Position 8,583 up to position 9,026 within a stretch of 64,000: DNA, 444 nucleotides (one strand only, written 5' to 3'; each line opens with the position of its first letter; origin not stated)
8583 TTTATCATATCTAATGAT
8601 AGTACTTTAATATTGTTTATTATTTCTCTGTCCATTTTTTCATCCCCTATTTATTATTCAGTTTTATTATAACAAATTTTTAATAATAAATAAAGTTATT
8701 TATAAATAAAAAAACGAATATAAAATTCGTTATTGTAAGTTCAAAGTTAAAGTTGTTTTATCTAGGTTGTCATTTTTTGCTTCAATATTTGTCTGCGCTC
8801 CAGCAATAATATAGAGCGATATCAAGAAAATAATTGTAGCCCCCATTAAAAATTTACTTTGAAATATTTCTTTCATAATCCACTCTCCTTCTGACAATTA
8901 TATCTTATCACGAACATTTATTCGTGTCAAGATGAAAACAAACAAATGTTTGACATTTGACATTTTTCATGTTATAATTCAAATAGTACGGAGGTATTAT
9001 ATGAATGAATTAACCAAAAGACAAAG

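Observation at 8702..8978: LexA-box-embedded divergent promoter driving a 48-aa single-pass membrane peptide: candidate SOS cell-division inhibitor (YneA/SosA analogue)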

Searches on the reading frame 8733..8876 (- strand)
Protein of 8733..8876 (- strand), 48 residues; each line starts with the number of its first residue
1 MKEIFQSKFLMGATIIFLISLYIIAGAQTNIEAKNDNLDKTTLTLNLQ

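Call 6: search_protein_families(library=pfam, proteins=[window:8733-8876:-], max_evalue=10)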
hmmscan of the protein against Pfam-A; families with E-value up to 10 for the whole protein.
seq(48 aa): 0 families

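Call 7: search_protein_families(library=ncbifam, proteins=[window:8733-8876:-], max_evalue=10)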
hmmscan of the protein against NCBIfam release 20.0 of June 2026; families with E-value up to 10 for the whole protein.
seq(48 aa): 0 families
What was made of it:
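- Checked: No LysM, no family hit: confirmed (calls 6, 7).
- Tried and rejected: Pfam and NCBIfam gave nothing (calls 6, 7).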

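Call 9: find_homologous_proteins(query=window:8733-8876:-, max_evalue=10)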
Query seq(48 aa) (48 aa): 2 proteins with E <= 10 among 2 candidates.
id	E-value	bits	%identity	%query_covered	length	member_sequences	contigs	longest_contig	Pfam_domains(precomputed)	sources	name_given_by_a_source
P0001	5.7e-22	92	100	100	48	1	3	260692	-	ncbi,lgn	-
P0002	5.9e-19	83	85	100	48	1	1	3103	-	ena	-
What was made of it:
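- Tried and rejected: The word-indexed protein search found only the peptide itself and one strain at 85% identity (call 9).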

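Call 18: find_homologous_proteins(query=A1, max_evalue=0.01)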
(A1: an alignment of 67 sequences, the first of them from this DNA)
Query A1 (67 sequences) (48 aa, profile of the alignment): 79 proteins with E <= 0.01 among 604 candidates.
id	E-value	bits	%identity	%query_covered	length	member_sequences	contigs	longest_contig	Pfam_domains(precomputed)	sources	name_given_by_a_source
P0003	1.4e-13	68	-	-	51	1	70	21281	-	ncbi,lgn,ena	-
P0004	4.0e-13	67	27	23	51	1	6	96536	-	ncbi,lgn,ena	-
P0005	8.4e-13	66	-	-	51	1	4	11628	-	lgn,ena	-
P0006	1.1e-11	62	-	-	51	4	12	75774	-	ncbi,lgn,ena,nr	ncbi:MAG: hypothetical protein HFJ12_03050 [Bacilli bacterium]|nr:hypothetical protein [Bacilli bact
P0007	1.2e-11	62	21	75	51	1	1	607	-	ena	-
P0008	3.0e-9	54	-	-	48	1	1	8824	-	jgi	jgi:hypothetical protein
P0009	3.3e-9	54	-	-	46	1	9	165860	-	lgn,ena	-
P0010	6.8e-8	50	-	-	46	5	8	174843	-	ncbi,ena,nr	ncbi:MAG: hypothetical protein IJA94_01840 [Bacilli bacterium]|nr:hypothetical protein [Bacilli bact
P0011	8.5e-8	50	-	-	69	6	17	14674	-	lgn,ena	-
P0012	1.0e-7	49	-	-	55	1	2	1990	-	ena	-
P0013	1.1e-7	49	-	-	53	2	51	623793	-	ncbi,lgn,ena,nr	ncbi:MAG: hypothetical protein IKQ06_00700 [Bacilli bacterium]|nr:hypothetical protein [Bacilli bact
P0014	1.3e-7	49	-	-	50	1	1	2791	-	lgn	-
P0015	3.5e-7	48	-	-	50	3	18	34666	-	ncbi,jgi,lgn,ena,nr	ncbi:MAG: hypothetical protein HFH86_04930 [Bacilli bacterium]|jgi:hypothetical protein|nr:hypotheti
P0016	4.7e-7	47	-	-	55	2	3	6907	-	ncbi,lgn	-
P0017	5.1e-7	47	-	-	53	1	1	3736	-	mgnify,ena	mgnify:CR=1 FL=1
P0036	1.1e-5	43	-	-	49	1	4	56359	-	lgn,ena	-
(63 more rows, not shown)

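Call 24: find_encoding_contigs(protein=P0002, flank=3000, max_places=3)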
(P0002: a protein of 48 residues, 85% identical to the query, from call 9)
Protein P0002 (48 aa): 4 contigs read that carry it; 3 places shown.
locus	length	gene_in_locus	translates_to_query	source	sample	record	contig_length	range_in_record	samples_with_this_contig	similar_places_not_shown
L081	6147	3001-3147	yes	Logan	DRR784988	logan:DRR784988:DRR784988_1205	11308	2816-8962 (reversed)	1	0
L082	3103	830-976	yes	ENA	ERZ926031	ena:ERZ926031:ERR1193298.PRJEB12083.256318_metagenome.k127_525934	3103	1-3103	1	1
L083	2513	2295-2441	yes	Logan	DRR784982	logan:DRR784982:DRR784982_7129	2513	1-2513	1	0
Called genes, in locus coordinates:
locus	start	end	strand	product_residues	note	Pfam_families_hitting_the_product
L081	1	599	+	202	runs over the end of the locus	PF00834:Ribul_P_3_epim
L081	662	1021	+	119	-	-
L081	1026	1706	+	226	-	PF00899:ThiF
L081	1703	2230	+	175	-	-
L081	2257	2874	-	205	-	PF01726:LexA_DNA_bind, PF12802:MarR_2 (faint), PF00717:Peptidase_S24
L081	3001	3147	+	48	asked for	-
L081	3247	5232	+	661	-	PF00456:Transketolase_N, PF02779:Transket_pyr, PF22613:Transketolase_C_1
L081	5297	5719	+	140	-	-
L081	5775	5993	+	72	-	PF03672:UPF0154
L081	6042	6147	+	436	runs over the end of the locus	PF01225:Mur_ligase (faint), PF08245:Mur_ligase_M, PF02875:Mur_ligase_C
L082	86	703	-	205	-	PF01726:LexA_DNA_bind, PF12802:MarR_2 (faint), PF00717:Peptidase_S24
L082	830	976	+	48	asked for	-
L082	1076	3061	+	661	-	PF00456:Transketolase_N, PF02779:Transket_pyr, PF22613:Transketolase_C_1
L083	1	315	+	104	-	?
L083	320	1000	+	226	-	PF00899:ThiF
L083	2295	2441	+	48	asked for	-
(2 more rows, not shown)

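Call 25: find_encoding_contigs(protein=P0001, flank=3000, max_places=3)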
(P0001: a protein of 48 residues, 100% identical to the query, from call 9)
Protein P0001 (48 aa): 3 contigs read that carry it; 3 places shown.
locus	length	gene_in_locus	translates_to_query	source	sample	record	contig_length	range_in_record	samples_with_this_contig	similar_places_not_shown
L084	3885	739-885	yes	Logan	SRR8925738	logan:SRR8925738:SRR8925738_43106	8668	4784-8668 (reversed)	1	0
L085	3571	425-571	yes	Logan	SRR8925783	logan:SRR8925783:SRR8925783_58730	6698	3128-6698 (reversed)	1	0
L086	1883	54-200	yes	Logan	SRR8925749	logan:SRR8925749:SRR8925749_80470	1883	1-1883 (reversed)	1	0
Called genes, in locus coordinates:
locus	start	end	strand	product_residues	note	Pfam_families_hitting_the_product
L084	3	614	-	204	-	?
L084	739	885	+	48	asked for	-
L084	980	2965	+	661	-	PF00456:Transketolase_N, PF02779:Transket_pyr, PF22613:Transketolase_C_1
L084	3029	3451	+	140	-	-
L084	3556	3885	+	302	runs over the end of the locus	-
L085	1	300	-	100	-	?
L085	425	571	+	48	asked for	-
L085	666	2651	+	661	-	PF00456:Transketolase_N, PF02779:Transket_pyr, PF22613:Transketolase_C_1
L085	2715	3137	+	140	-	-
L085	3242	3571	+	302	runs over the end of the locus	-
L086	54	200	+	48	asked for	-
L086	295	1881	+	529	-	?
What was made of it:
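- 8730..8876 (-): Coding sequence of the 48-aa single-pass membrane peptide (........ | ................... | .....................), stop codon included. Called as a gene in public assemblies (calls 24, 25).
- Checked: Gene finders call it as P0001, but no source gives it a name (calls 9, 25).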

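Call 29: search_protein_families(library=ncbifam, alignment_id=A1, max_evalue=10)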
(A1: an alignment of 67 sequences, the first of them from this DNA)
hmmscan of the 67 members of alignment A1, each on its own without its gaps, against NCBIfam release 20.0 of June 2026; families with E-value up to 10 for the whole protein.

A. member 1, seq(48 aa): 0 families

B. families by the number of members that match (of 67 scanned): 15 families
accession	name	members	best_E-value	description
NF045846.1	MSC0882_dom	1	0.0025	MSC_0882 family membrane protein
NF041476.1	membrane_YldA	1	0.014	small membrane protein YldA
TIGR00964.1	secE_bact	1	0.023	preprotein translocase subunit SecE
NF010533.0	PRK13922.9-5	1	0.024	rod shape-determining protein MreC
NF003190.0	PRK04164.1-1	1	0.025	hypothetical protein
NF005792.0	PRK07630.1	1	0.038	CobD/CbiB family protein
TIGR04512.1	Mycopla_NOT_gsn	1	0.047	STREFT protein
NF004440.0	PRK05777.1-3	1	0.056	NADH-quinone oxidoreductase subunit NuoN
TIGR03076.1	near_not_gcvH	1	0.057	chlamydial GcvH-like protein upstream region protein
TIGR00023.1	TIGR00023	1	0.061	glycerol-3-phosphate 1-O-acyltransferase PlsY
NF008100.0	PRK10845.1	1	0.069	colicin V production protein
NF047537.1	YonT_type_I_tox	1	0.1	type I TA system toxin YonT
TIGR00915.1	2A0602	1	0.11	efflux RND transporter permease subunit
NF010519.0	PRK13922.13-4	1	0.12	rod shape-determining protein MreC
TIGR01149.1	mtrG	1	0.13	tetrahydromethanopterin S-methyltransferase subunit MtrG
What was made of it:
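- On YneA: No LysM-containing YneA model among the NCBIfam hits of 67 members (call 29).
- One of 67 members gave a marginal YonT type I toxin hit at E=0.1 (call 29). The family matches no Pfam or NCBIfam model (calls 6, 7, 29).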

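Call 37: search_protein_representatives(alignment_id=A2)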
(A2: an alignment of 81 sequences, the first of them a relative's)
Query: 81 sequences, 62 profile positions. Proteins with E-value up to 0.001 (for the whole library): 301; up to 1e-10: 29; up to 1e-30: 0. The best 150 are listed.
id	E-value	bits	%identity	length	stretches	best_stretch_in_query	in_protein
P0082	2.0e-18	81.5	-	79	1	2-59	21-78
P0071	1.5e-16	75.6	-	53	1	8-60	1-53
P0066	3.8e-16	74.2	-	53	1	8-60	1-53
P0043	5.3e-15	70.6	-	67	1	11-52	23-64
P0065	5.9e-15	70.4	-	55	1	8-59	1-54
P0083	1.4e-13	66.0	-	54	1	8-59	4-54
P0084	2.2e-13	65.4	-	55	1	8-60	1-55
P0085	4.6e-13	64.4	-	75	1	10-60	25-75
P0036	5.0e-13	64.2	-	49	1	12-60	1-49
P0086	6.7e-13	63.8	-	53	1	8-59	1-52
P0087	8.7e-13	63.5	-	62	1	8-51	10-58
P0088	1.3e-12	62.9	-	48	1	12-50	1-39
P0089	1.5e-12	62.7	-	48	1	12-56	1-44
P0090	1.9e-12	62.4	-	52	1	8-59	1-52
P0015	2.9e-12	61.8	-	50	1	12-60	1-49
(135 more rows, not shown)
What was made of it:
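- The profile finds 79 proteins, then 301 clusters at 50% identity, all 33-97 aa (calls 18, 37). The family has 301 clusters (call 37).
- Tried and rejected: Family profiles were needed (calls 18, 37).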

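Call 63: find_encoding_contigs(protein=P0013, flank=2500, max_places=2)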
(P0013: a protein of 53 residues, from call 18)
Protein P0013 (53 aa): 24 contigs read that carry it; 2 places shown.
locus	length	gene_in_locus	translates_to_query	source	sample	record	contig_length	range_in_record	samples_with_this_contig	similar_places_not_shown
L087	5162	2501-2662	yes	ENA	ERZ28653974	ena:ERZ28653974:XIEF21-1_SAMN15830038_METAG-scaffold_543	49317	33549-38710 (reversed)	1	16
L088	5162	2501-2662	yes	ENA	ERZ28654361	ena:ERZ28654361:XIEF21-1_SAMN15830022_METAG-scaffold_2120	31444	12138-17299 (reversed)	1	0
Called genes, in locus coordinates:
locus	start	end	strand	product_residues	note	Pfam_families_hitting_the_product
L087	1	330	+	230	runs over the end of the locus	PF00899:ThiF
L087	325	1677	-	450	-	PF00860:Xan_ur_permease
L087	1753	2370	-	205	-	PF01726:LexA_DNA_bind, PF00717:Peptidase_S24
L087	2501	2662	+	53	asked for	-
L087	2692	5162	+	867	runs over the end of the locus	PF02739:5_3_exonuc_N, PF01367:5_3_exonuc, PF22619:DNA_polI_exo1, PF00476:DNA_pol_A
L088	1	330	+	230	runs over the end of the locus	PF00899:ThiF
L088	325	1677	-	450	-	PF00860:Xan_ur_permease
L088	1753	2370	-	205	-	PF01726:LexA_DNA_bind, PF00717:Peptidase_S24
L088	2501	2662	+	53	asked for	-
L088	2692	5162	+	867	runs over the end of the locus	PF02739:5_3_exonuc_N, PF01367:5_3_exonuc, PF22619:DNA_polI_exo1, PF00476:DNA_pol_A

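Call 64: find_encoding_contigs(protein=P0009, flank=2500, max_places=2)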
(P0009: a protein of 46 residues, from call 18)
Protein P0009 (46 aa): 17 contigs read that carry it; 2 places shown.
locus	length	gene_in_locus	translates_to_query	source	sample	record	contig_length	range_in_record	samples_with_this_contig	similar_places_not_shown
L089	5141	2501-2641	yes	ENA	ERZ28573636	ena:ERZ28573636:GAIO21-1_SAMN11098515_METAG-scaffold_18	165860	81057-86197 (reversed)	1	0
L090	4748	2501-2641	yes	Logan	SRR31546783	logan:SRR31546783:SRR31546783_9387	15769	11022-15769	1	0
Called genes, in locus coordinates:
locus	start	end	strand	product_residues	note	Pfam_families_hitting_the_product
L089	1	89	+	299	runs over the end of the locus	PF01479:S4 (weak), PF00849:PseudoU_synth_2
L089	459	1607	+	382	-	PF01694:Rhomboid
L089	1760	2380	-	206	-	PF01726:LexA_DNA_bind, PF00717:Peptidase_S24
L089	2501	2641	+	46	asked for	-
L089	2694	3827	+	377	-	PF06925:MGDG_synth, PF04101:Glyco_tran_28_C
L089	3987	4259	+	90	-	PF00216:Bac_DNA_binding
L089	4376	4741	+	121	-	PF00392:GntR, PF13730:HTH_36 (faint)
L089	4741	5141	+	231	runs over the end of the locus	PF00005:ABC_tran, PF13304:AAA_21 (weak)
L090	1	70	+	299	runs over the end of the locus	PF01479:S4, PF00849:PseudoU_synth_2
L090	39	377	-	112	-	-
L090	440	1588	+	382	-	PF01694:Rhomboid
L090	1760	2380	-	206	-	PF01726:LexA_DNA_bind, PF00717:Peptidase_S24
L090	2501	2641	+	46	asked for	-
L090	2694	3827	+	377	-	PF06925:MGDG_synth, PF04101:Glyco_tran_28_C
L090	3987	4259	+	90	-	PF00216:Bac_DNA_binding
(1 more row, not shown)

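Call 65: find_encoding_contigs(protein=P0036, flank=2500, max_places=2)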
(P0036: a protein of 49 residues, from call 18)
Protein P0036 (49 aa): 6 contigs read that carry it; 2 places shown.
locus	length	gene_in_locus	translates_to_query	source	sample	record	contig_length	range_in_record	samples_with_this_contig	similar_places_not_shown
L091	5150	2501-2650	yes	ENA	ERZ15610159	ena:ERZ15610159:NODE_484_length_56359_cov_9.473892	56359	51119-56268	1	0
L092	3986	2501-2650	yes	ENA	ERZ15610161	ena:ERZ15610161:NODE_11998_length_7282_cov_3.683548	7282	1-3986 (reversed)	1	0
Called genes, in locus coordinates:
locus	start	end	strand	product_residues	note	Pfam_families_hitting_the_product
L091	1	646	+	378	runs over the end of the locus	PF01694:Rhomboid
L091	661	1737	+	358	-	-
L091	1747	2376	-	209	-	PF01726:LexA_DNA_bind, PF00717:Peptidase_S24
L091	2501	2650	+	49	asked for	-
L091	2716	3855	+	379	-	PF06925:MGDG_synth, PF00534:Glycos_transf_1, PF04101:Glyco_tran_28_C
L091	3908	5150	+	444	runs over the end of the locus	?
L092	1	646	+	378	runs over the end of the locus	PF01694:Rhomboid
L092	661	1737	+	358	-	-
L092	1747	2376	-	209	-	PF01726:LexA_DNA_bind, PF00717:Peptidase_S24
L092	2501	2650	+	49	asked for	-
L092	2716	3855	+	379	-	PF06925:MGDG_synth, PF00534:Glycos_transf_1, PF04101:Glyco_tran_28_C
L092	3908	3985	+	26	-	?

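Call 66: find_encoding_contigs(protein=P0008, flank=2500, max_places=2)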
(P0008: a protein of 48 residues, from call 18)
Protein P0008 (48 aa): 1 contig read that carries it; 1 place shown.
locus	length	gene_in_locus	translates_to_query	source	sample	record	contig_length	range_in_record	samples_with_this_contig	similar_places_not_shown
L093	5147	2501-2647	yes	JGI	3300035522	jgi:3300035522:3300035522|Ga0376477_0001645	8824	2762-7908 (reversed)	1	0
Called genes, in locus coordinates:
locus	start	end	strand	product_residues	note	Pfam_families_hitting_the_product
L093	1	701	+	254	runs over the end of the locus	PF02163:Peptidase_M50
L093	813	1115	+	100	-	PF00829:Ribosomal_L21p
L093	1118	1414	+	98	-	PF04327:Peptidase_Prp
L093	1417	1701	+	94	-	PF01016:Ribosomal_L27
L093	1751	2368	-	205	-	PF01726:LexA_DNA_bind, PF00717:Peptidase_S24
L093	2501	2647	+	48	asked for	-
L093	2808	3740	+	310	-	PF00318:Ribosomal_S2, PF07498:Rho_N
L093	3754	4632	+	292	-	PF25025:EF-Ts_N (weak), PF00889:EF_TS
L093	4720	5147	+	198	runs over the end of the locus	-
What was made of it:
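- On Gram-positive lexA-adjacent SOS division inhibitors (operational class: YneA, SosA, DivS, ChiZ): Six of six protein-first look-ups (calls 24, 25, 63-66).
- The outer neighbours change among tkt, polA, MGDG synthase and rpsB (calls 24, 25, 63-66).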

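Call 74: predict_structure(protein=P0001)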
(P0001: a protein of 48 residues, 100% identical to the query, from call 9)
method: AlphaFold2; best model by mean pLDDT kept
length: 48 residues; sequences in the alignment: 1
mean_pLDDT: 84.7   pTM: 0.49
mean pLDDT of the five models: 84.7, 84.6, 81.1, 80.5, 79.5
residues with pLDDT >= 90: 17; 70-90: 30; 50-70: 1; < 50: 0
segments of 3 or more residues with pLDDT < 50: none
pLDDT, mean of each block of 10 residues (from residue 1): 88 95 87 76 75
secondary structure, 60 per line:
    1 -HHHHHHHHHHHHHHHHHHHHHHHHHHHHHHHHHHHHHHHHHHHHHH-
elements in order: H2-47
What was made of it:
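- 8730..8876 (-): AF2 predicts one helix, pLDDT about 95 in the TM segment (call 74).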

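Call 75: predict_structure(alignment_id=A6)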
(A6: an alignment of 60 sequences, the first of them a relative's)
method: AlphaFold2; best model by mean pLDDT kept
length: 53 residues; sequences in the alignment: 60
mean_pLDDT: 77.6   pTM: 0.44
mean pLDDT of the five models: 77.6, 76.7, 75.1, 72.4, 70.1
residues with pLDDT >= 90: 21; 70-90: 12; 50-70: 19; < 50: 1
segments of 3 or more residues with pLDDT < 50: none
pLDDT, mean of each block of 10 residues (from residue 1): 80 96 94 70 54 55
secondary structure, 60 per line:
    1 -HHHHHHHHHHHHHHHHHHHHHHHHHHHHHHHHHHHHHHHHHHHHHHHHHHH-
elements in order: H2-52
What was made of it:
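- On Gram-positive lexA-adjacent SOS division inhibitors (operational class: YneA, SosA, DivS, ChiZ): AF2 gives a single helix (calls 74, 75).
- AF2 gives a single long helix with a confident TM segment (calls 74, 75).
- Tried and rejected: AF2 monomer models (calls 74, 75).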
